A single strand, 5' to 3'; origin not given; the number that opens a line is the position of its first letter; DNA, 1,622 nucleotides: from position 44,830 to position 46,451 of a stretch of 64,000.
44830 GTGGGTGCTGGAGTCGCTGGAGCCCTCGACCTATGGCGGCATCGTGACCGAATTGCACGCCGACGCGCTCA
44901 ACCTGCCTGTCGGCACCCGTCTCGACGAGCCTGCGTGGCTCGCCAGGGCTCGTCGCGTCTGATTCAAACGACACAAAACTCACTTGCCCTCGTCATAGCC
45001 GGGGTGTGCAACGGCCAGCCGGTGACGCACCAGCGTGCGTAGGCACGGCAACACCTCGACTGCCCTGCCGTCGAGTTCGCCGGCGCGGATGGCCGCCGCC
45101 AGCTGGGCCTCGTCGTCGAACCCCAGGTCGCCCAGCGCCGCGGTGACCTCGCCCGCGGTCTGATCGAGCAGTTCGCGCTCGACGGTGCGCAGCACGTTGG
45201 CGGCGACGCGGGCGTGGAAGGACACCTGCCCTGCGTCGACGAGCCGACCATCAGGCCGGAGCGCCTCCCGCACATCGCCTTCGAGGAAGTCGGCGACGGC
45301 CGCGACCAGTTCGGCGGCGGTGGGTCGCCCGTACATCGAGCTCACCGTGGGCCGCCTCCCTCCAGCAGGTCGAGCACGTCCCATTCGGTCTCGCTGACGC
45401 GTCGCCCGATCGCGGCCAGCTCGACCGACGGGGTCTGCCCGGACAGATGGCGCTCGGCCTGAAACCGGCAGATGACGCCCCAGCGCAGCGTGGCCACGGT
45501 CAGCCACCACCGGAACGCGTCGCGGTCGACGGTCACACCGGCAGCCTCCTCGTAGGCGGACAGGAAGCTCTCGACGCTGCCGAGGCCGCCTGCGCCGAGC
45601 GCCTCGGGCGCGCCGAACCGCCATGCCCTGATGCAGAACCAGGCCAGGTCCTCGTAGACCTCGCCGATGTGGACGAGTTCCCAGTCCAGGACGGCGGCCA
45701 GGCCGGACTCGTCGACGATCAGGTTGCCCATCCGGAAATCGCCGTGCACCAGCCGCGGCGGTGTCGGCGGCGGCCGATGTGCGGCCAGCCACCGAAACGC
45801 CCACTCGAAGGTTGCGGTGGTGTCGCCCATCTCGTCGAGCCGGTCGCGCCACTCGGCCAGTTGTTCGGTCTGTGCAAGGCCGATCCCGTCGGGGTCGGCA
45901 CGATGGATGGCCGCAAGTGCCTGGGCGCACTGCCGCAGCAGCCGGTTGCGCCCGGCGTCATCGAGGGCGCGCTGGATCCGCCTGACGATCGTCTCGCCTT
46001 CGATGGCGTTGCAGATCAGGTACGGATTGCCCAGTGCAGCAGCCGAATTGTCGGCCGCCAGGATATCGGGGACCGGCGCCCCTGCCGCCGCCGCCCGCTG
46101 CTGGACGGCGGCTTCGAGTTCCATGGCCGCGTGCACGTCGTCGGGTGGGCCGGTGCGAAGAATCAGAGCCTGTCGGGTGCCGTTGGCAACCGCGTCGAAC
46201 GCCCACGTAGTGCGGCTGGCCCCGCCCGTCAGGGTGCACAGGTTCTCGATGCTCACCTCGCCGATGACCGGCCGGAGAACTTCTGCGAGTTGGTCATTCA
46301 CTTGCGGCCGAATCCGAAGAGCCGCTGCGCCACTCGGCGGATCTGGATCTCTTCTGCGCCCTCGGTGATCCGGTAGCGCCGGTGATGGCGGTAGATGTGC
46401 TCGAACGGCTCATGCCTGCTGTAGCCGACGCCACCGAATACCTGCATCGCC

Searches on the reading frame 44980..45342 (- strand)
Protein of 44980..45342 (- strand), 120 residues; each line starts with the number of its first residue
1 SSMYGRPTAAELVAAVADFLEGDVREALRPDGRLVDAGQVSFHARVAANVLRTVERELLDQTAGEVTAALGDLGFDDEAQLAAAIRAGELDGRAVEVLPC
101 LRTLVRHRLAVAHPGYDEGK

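Call 3: search_protein_families(library=pfam, proteins=[window:44980-45342:-], max_evalue=0.01)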
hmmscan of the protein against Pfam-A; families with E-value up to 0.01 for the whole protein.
window:44980-45342:- (120 aa): 1 family
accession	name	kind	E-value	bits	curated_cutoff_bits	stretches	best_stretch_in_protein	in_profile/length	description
PF19802.4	DUF6285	-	6.6e-23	81.6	28.1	1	38-116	5-91/91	Domain of unknown function (DUF6285)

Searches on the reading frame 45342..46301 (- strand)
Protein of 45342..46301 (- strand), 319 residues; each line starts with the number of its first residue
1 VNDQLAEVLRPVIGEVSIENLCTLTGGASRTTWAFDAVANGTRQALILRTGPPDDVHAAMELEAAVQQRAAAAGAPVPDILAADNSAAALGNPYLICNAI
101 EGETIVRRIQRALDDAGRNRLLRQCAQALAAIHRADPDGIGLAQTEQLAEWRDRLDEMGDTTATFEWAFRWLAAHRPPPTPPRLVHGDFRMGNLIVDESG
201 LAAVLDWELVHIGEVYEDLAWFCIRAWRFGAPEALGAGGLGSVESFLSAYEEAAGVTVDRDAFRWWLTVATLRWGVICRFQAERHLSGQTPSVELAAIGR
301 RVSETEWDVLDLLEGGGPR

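Call 3: search_protein_families(library=pfam, proteins=[window:45342-46301:-], max_evalue=0.01)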
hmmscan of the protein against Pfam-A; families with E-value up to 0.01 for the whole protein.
window:45342-46301:- (319 aa): 1 family
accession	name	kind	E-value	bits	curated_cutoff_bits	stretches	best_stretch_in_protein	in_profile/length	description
PF01636.29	APH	-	9.9e-38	130.7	23.2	1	23-251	4-226/239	Phosphotransferase enzyme family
